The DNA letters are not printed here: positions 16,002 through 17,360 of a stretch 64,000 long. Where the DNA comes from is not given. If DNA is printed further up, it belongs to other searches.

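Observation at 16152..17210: Rieske subunit fused to an N-terminal ferredoxin-like domain with an internal twin-arginine motif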

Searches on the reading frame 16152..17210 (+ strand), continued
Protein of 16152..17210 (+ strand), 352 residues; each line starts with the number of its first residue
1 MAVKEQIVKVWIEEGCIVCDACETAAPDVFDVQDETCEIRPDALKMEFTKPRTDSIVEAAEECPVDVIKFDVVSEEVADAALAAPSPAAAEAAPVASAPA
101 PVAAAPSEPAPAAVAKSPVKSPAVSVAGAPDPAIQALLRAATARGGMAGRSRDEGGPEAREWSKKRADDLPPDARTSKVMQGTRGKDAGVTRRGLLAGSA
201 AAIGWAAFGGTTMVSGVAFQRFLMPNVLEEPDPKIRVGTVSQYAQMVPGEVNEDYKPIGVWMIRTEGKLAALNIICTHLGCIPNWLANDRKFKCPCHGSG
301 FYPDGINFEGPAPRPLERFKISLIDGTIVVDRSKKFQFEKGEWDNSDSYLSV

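Call 25: search_solved_structures(query=window:16152-17210:+, max_evalue=0.01)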
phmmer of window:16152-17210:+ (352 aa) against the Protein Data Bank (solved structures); distinct sequences matched with E-value up to 0.01: 74 (the best 60 are shown).
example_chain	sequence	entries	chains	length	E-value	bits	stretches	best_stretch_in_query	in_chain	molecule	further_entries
9rk3_A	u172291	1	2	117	1.2e-38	136.5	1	237-352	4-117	Similar to Rieske 2Fe-2S iron sulfur protein (Cytochrome b6-F complex)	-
9rk4_A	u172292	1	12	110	1e-18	71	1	255-339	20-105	Similar to the Rieske Protein II of bc1 complex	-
8hn2_A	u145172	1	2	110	1.1e-15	61.1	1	259-334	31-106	Cytochrome b6-f complex iron-sulfur subunit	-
1q90_C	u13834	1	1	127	4.1e-13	52.6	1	271-320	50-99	Cytochrome B6-F complex iron-sulfur subunit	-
1vf5_D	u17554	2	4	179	9.9e-13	51.4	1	271-342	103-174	RIESKE IRON-SULFUR PROTEIN | Cytochrome b6-f complex iron-sulfur subunit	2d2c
2e74_D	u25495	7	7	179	9.9e-13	51.4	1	271-342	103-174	Cytochrome b6-f complex iron-sulfur subunit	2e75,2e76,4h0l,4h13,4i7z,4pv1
2zt9_D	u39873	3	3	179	3.3e-12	49.6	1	271-342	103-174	Cytochrome b6-f complex iron-sulfur subunit 1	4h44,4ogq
3azc_A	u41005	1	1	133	4.7e-12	49.1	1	245-325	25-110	Cytochrome b6-f complex iron-sulfur subunit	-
5cxm_A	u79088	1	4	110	7.8e-12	48.4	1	235-329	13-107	Cytochrome b6/f complex iron-sulfur subunit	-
7r0w_D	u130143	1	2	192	1e-11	48.1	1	271-325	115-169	Rieske domain, PetC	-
7zxy_D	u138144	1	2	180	1e-11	48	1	271-325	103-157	Cytochrome b6-f complex iron-sulfur subunit 2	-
1rfs_A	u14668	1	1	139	6.5e-11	45.4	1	271-342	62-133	RIESKE PROTEIN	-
6rqf_L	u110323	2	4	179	1.2e-10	44.5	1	271-342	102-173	Cytochrome b6-f complex iron-sulfur subunit, chloroplastic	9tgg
7qrm_D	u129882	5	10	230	1.9e-10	43.8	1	271-342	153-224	Cytochrome b6-f complex iron-sulfur subunit, chloroplastic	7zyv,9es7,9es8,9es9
3fou_A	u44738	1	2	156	1.7e-09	40.7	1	263-330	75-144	Quinol-cytochrome c reductase, Rieske iron-sulfur subunit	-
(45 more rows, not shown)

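Call 26: search_protein_representatives(protein=window:16152-17210:+)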
Query: 352 residues. Proteins with E-value up to 0.001 (for the whole library): 8403; up to 1e-10: 987; up to 1e-30: 116. The best 150 are listed.
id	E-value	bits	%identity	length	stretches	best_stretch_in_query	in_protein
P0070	1.4e-131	455.4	63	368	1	1-351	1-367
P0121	2.5e-85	303.3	56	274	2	188-352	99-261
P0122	2.7e-85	303.2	53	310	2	131-352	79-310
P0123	1.8e-82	293.9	47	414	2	5-351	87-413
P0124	5.1e-75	269.4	50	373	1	4-351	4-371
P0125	3.0e-72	260.3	47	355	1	6-350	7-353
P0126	1.9e-67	244.5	43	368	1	4-350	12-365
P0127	4.3e-65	236.8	47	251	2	190-351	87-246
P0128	2.5e-62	227.6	49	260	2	191-350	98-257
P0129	1.3e-60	222.0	46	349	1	6-350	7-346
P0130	6.1e-59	216.5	45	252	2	175-350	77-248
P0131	9.3e-55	202.8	46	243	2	186-351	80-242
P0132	2.2e-49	185.1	58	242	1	188-351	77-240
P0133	1.1e-48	182.8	44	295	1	76-352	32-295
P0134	2.1e-48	181.9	56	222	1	185-351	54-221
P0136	4.6e-48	180.7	44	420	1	89-351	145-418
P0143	1.4e-45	172.6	44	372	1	87-351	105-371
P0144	5.4e-45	170.7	45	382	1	92-351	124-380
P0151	1.7e-42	162.5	40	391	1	78-350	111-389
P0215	2.2e-32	129.2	38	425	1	74-350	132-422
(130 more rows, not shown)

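Call 29: list_cluster_members(proteins=[P0001, P0004, P0006, P0121, P0122, P0123, P0127, P0143, P0144, P0136])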
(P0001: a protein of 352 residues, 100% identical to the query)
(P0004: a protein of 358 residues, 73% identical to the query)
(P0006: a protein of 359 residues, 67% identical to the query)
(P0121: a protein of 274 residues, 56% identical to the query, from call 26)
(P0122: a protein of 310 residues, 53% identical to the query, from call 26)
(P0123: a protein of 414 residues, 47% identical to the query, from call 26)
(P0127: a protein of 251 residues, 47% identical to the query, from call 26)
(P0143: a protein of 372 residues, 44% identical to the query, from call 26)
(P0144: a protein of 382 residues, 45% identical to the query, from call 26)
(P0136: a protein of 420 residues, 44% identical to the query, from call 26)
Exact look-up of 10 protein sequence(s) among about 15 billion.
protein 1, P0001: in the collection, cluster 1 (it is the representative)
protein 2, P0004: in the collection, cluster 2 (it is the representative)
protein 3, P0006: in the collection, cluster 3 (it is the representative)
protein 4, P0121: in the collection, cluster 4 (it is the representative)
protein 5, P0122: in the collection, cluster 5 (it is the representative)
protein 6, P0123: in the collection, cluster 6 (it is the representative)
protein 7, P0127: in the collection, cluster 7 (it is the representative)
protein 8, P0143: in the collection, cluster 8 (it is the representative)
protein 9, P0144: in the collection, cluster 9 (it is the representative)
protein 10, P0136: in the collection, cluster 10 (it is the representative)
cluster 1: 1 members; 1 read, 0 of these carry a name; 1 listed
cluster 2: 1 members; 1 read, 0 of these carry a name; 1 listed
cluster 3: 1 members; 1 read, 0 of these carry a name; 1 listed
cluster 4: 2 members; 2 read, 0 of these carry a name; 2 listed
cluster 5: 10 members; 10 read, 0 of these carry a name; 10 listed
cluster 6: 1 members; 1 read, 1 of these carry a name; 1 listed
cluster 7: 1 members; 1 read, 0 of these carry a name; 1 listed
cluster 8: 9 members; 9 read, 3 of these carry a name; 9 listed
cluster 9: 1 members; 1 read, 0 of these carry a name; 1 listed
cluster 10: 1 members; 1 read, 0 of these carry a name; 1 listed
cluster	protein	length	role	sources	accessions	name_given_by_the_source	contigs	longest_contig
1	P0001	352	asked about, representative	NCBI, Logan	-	-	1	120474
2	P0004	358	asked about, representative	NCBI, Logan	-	-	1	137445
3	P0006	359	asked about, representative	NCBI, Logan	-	-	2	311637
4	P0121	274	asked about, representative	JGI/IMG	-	-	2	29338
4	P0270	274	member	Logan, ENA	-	-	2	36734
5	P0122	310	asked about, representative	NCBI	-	-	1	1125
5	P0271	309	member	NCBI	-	-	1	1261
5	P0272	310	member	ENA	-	-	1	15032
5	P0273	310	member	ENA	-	-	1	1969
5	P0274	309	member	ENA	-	-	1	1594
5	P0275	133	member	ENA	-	-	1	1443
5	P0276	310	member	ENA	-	-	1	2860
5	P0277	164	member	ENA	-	-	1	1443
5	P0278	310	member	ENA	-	-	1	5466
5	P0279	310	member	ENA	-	-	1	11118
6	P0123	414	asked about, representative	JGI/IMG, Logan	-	cytochrome b6-f complex iron-sulfur subunit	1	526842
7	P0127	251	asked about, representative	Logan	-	-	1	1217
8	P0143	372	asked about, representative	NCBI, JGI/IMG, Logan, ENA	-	cytochrome b6-f complex iron-sulfur subunit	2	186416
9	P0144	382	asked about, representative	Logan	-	-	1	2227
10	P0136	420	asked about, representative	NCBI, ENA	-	-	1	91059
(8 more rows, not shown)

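Call 41: find_homologous_proteins(query=L068:7341-8189:+, max_evalue=0.001)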
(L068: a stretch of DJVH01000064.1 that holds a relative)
Query L068:7341-8189:+ (282 aa): 1059 proteins with E <= 0.001 among 8000 candidates; the best 120 are listed.
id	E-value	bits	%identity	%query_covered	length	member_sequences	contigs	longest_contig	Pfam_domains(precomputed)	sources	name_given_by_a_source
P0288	1.8e-182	623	100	100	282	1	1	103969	PF13370.12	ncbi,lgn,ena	-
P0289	4.4e-182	621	100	100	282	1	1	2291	PF13370.12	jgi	-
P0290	1.0e-177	607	96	100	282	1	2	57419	PF13370.12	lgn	-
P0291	2.5e-177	606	95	100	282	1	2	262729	PF13370.12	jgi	-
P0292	6.7e-177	604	95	100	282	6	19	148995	PF13370.12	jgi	-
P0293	5.9e-173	591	96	98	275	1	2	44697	PF13370.12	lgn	-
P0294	6.1e-167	572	88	100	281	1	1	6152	PF13370.12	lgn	-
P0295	1.2e-166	571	88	100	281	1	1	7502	PF13370.12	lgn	-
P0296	1.5e-166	570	87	100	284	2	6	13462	PF13370.12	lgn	-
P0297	4.2e-161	552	84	100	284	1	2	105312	PF13370.12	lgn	-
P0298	6.0e-161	552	85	100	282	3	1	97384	PF13370.12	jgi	-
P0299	1.0e-160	551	86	100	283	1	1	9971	PF13370.12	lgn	-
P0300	2.7e-154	530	81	100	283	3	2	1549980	PF13370.12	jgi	jgi:ferredoxin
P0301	8.4e-152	522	80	100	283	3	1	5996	PF13370.12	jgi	jgi:ferredoxin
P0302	1.9e-143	495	76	100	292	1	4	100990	PF13370.12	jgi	jgi:ferredoxin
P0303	1.1e-142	492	76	100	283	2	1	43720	PF13370.12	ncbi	ncbi:MAG: ferredoxin [Bacteriovorax sp.]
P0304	9.5e-142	489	73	100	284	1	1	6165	PF13370.12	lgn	-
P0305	1.3e-141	489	73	100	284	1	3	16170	PF13370.12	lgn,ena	-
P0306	2.1e-141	488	75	100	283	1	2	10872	PF13370.12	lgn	-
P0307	1.5e-140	485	72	100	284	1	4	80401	PF13370.12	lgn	-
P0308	1.6e-140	485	74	100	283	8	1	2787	PF13370.12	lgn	-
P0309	2.4e-139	481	71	100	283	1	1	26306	PF13370.12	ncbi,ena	-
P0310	2.6e-139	481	73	100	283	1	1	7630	PF13370.12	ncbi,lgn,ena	-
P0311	7.2e-139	480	74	100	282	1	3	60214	PF13370.12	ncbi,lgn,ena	-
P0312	8.1e-138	476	74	100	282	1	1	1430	PF13370.12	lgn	-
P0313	4.6e-137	474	73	100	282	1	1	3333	PF13370.12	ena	-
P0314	4.9e-137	474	72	100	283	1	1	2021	PF13370.12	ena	-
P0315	1.3e-136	472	71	100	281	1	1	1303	PF13370.12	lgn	-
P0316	6.6e-136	470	72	100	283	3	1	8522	PF13370.12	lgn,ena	-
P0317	4.1e-135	467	72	100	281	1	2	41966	PF13370.12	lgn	-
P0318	4.1e-135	467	73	100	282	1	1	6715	PF13370.12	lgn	-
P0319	5.5e-135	467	69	100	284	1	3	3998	PF13370.12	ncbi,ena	-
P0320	6.9e-135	467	71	100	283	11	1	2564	PF13370.12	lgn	-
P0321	7.1e-135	466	69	100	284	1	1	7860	PF13370.12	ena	-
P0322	2.1e-134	465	69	100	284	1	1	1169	PF13370.12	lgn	-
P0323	2.2e-134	465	71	100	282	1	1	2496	PF13370.12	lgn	-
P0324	3.0e-134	464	73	100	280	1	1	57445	PF13370.12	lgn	-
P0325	3.0e-134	464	70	100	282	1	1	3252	PF13370.12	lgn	-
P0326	4.6e-134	464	69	100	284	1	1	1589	PF13370.12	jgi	-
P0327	7.1e-134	463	69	100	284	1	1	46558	PF13370.12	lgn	-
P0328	7.8e-133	460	69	100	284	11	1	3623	PF13370.12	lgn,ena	-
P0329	1.1e-132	459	70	100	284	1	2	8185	PF13370.12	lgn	-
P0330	1.2e-132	459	69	100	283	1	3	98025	PF13370.12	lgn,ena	-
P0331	2.0e-132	458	72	100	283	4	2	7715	PF13370.12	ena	-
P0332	2.3e-132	458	71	100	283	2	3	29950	PF13370.12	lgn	-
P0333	3.0e-132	458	70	100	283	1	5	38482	PF13370.12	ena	-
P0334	3.9e-132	457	70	100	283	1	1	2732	PF13370.12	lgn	-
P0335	4.1e-132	457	69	100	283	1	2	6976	PF13370.12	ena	-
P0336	5.0e-132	457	67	100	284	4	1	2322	PF13370.12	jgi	-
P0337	1.8e-131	455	70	100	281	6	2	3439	PF13370.12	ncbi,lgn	-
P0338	2.3e-131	455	72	98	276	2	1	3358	PF13370.12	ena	-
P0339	3.2e-131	454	67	100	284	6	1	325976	PF13370.12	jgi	-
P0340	3.8e-131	454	70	100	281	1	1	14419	PF13370.12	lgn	-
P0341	5.3e-131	454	69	100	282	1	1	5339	PF13370.12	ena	-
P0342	6.0e-131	454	69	98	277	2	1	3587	PF13370.12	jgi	jgi:ferredoxin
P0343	6.1e-131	454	70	100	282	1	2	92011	PF13370.12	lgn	-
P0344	6.5e-131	453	71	98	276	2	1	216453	PF13370.12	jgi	jgi:ferredoxin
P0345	8.1e-131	453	68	100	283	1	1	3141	PF13370.12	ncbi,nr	ncbi:MAG: ferredoxin [Bdellovibrionales bacterium]|nr:ferredoxin [Bdellovibrionales bacterium]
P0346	9.0e-131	453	73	100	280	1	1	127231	PF13370.12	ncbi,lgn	-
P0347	9.8e-131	453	69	100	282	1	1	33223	PF13370.12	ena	-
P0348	1.7e-130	452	70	100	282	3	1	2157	PF13370.12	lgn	-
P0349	1.8e-130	452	68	100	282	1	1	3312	PF13370.12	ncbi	-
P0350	2.6e-130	452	69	97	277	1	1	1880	PF13370.12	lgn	-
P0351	3.3e-130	451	70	100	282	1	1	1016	PF13370.12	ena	-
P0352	3.8e-130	451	67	100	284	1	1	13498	PF13370.12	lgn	-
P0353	1.1e-129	449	69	100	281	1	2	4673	PF13370.12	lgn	-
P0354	1.1e-129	449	68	100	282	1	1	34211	PF13370.12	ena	-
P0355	1.1e-129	449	66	100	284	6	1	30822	PF13370.12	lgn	-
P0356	1.5e-129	449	69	100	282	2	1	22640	PF13370.12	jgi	-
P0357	1.6e-129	449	70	100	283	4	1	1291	PF13370.12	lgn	-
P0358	1.7e-129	449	68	100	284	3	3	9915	PF13370.12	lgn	-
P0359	2.0e-129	449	73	91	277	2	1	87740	PF13370.12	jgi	jgi:ferredoxin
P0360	2.6e-129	448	69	100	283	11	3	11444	PF13370.12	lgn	-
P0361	2.7e-129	448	70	100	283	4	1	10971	PF13370.12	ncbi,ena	-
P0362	2.8e-129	448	68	100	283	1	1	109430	PF13370.12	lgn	-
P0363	6.6e-129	447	67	100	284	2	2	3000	PF13370.12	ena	-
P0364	1.2e-128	446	69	100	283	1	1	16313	PF13370.12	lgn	-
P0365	4.0e-128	444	67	100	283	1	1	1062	PF13370.12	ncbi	-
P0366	4.8e-128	444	65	100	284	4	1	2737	PF13370.12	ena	-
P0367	4.8e-128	444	66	100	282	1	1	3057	PF13370.12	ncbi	-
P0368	5.3e-128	444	68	100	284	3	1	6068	PF13370.12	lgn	-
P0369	8.3e-128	443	68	100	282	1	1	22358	PF13370.12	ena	-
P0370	1.8e-127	442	66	100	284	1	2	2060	PF13370.12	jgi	jgi:ferredoxin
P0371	2.8e-127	442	69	100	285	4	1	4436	PF13370.12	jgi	jgi:ferredoxin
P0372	5.2e-127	441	70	98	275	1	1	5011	PF13370.12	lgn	-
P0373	6.1e-127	440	64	100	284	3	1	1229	PF13370.12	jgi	jgi:ferredoxin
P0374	1.0e-126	440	69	98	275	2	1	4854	PF13370.12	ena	-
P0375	1.4e-126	439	67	100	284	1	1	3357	PF13370.12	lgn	-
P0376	2.0e-126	439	67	100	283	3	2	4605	PF13370.12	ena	-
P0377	2.5e-126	438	67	100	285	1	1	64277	PF13370.12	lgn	-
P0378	2.6e-126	438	69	98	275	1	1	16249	PF13370.12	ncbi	-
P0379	3.1e-126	438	68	100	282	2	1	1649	PF13370.12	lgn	-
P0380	1.4e-125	436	66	100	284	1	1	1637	PF13370.12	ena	-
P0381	1.8e-125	436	66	100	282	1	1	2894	PF13370.12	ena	-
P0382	1.9e-125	436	65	100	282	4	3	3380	PF13370.12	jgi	jgi:ferredoxin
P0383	2.1e-125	435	66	98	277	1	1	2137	PF13370.12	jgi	jgi:ferredoxin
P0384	2.2e-125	435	66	100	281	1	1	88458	PF13370.12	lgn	-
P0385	5.0e-125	434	67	100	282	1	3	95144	PF13370.12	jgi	jgi:ferredoxin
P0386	5.7e-125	434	65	100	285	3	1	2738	PF13370.12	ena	-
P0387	5.9e-125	434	67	98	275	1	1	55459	PF13370.12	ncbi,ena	-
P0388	7.0e-125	434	68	100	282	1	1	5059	PF13370.12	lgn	-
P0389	1.4e-124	433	68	97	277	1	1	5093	PF13370.12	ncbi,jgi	-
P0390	1.1e-123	430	69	100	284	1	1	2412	PF13370.12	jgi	jgi:ferredoxin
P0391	1.3e-123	430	65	98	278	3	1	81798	PF13370.12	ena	-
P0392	1.5e-123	429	67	95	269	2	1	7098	PF13370.12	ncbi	-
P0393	2.3e-123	429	65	91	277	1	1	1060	PF13370.12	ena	-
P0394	3.5e-123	428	66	100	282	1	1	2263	PF13370.12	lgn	-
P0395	5.3e-123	428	65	100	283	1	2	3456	PF13370.12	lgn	-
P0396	8.4e-123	427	65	100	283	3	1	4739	PF13370.12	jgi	-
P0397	8.7e-123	427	66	100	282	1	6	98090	PF13370.12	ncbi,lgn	-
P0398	1.2e-122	426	67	100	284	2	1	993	PF13370.12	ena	-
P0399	2.1e-122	426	68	98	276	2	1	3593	PF13370.12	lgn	-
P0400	3.7e-122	425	68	98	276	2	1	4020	PF13370.12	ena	-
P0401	4.7e-122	424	68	97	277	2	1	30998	PF13370.12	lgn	-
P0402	9.9e-122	423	65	100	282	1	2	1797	PF13370.12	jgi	jgi:ferredoxin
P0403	1.2e-121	423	67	97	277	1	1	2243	PF13370.12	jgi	jgi:ferredoxin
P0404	2.8e-121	422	64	100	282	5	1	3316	PF13370.12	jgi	-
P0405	2.8e-121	422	65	97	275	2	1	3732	PF13370.12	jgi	jgi:ferredoxin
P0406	3.2e-121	422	65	100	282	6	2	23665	PF13370.12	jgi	jgi:ferredoxin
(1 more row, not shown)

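Call 43: search_protein_families(library=pfam, proteins=[P0143, P0151, P0144, P0215, P0136], max_evalue=10)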
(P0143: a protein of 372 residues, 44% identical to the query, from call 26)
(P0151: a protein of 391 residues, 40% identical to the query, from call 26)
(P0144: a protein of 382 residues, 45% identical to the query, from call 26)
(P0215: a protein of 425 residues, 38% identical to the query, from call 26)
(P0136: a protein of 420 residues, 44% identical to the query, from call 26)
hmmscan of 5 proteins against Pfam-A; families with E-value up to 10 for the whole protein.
P0143 (372 aa): 4 families
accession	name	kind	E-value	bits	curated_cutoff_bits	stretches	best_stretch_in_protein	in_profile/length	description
PF00355.32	Rieske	-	1.1e-09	38.4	20.3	1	252-338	3-87/88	Rieske [2Fe-2S] domain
PF08171.16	Mad3_BUB1_II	-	0.0086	16.6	21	0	3-18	43-58/68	Mad3/BUB1 homology region 2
PF09770.15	PAT1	-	6.9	5.3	25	1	42-199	177-322/862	Topoisomerase II-associated protein PAT1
PF07793.16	DUF1631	-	9.9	4.9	33.7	0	20-152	230-355/741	Protein of unknown function (DUF1631)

P0151 (391 aa): 1 family
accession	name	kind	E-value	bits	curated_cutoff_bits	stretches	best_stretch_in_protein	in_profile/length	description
PF00355.32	Rieske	-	2e-09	37.7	20.3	1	271-357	3-87/88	Rieske [2Fe-2S] domain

P0144 (382 aa): 1 family
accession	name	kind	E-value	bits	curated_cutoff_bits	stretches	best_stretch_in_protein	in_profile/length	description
PF00355.32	Rieske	-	1.7e-07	31.5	20.3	1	286-345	28-85/88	Rieske [2Fe-2S] domain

P0215 (425 aa): 1 family
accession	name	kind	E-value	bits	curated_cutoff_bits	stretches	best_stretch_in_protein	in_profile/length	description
PF00355.32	Rieske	-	5.1e-09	36.4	20.3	1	309-390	9-87/88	Rieske [2Fe-2S] domain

P0136 (420 aa): 1 family
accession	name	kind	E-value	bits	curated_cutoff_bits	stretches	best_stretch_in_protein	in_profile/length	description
PF00355.32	Rieske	-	1.8e-08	34.6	20.3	1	321-385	26-87/88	Rieske [2Fe-2S] domain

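Call 56: fold_search(model_id=the predicted structure, library=pdb)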
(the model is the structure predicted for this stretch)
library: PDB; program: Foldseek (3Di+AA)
matches with E <= 10: 181; with E <= 0.001: 2
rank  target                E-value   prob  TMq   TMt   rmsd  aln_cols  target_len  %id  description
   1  9rk3_MODEL_1_A        1.8e-09  1.00  0.24  0.66   6.9       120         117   52  Soluble domain of kustd1480, a Rieske iron-sulfur cluster protein from Kuenenia stuttgartiensis (released 2025-11-26)
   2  9rk4_A                2.5e-06  1.00  0.23  0.62   6.7       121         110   35  Soluble domain of kuste4569, a Rieske iron-sulfur cluster protein from Kuenenia stuttgartiensis (released 2025-11-26)
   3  6rqf_D                1.9e-03  1.00  0.27  0.46   8.6       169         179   21  3.6 Angstrom cryo-EM structure of the dimeric cytochrome b6f complex from Spinacia oleracea with natively bound thylak (released 2019-11-13)
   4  7qrm_L                2.8e-03  1.00  0.22  0.39   8.8       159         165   20  Cryo-EM structure of catalytically active Spinacia oleracea cytochrome b6f in complex with endogenous plastoquinones a (released 2023-01-25)
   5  8hn2_A                7.5e-03  0.99  0.17  0.45   7.9       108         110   33  Selenomethionine-labelled soluble domain of Rieske iron-sulfur protein from chlorobaculum tepidum (released 2023-07-05)
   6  2zt9_D                1.2e-02  0.99  0.26  0.45   6.9       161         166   22  Crystal Structure of the Cytochrome b6f Complex from Nostoc sp. PCC 7120 (released 2009-02-10)
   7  2yvj_B                2.4e-02  0.97  0.18  0.49   7.1       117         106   18  Crystal structure of the ferredoxin-ferredoxin reductase (BPHA3-BPHA4)complex (released 2007-10-23)
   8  4nb8_E                2.7e-02  0.93  0.17  0.45   7.3       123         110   19  Oxygenase with Ile262 replaced by Leu and ferredoxin complex of carbazole 1,9a-dioxygenase (released 2014-03-26)
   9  4nbc_F                2.9e-02  0.90  0.15  0.42   7.3       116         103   18  Oxygenase with Phe275 replaced by Trp and ferredoxin complex of carbazole 1,9a-dioxygenase (form1) (released 2014-03-26)
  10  1fqt_A                3.4e-02  0.93  0.17  0.45   7.5       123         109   19  CRYSTAL STRUCTURE OF THE RIESKE-TYPE FERREDOXIN ASSOCIATED WITH BIPHENYL DIOXYGENASE (released 2001-01-03)
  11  5cxm_A                3.6e-02  0.91  0.15  0.43   8.6       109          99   30  Crystal structure of the cyanobacterial plasma membrane Rieske protein PetC3 from Synechocystis PCC 6803 (released 2016-08-03)
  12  4nbe_E                3.6e-02  0.87  0.16  0.41   7.2       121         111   17  Fluorene-bound oxygenase with Phe275 replaced by Trp and ferredoxin complex of carbazole 1,9a-dioxygenase (form2) (released 2014-03-26)
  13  1vck                  4.3e-02  0.89  0.17  0.46   7.0       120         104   19  Crystal structure of ferredoxin component of carbazole 1,9a-dioxygenase of Pseudomonas resinovorans strain CA10 (released 2005-03-01)
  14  7buh                  4.9e-02  0.85  0.16  0.41   7.4       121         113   18  Reduced ferredoxin of carbazole 1,9a-dioxygenase (released 2021-04-07)
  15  3dqy                  5.1e-02  0.90  0.17  0.46   7.2       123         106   18  Crystal structure of Toluene 2,3-Dioxygenase Ferredoxin (released 2009-03-10)
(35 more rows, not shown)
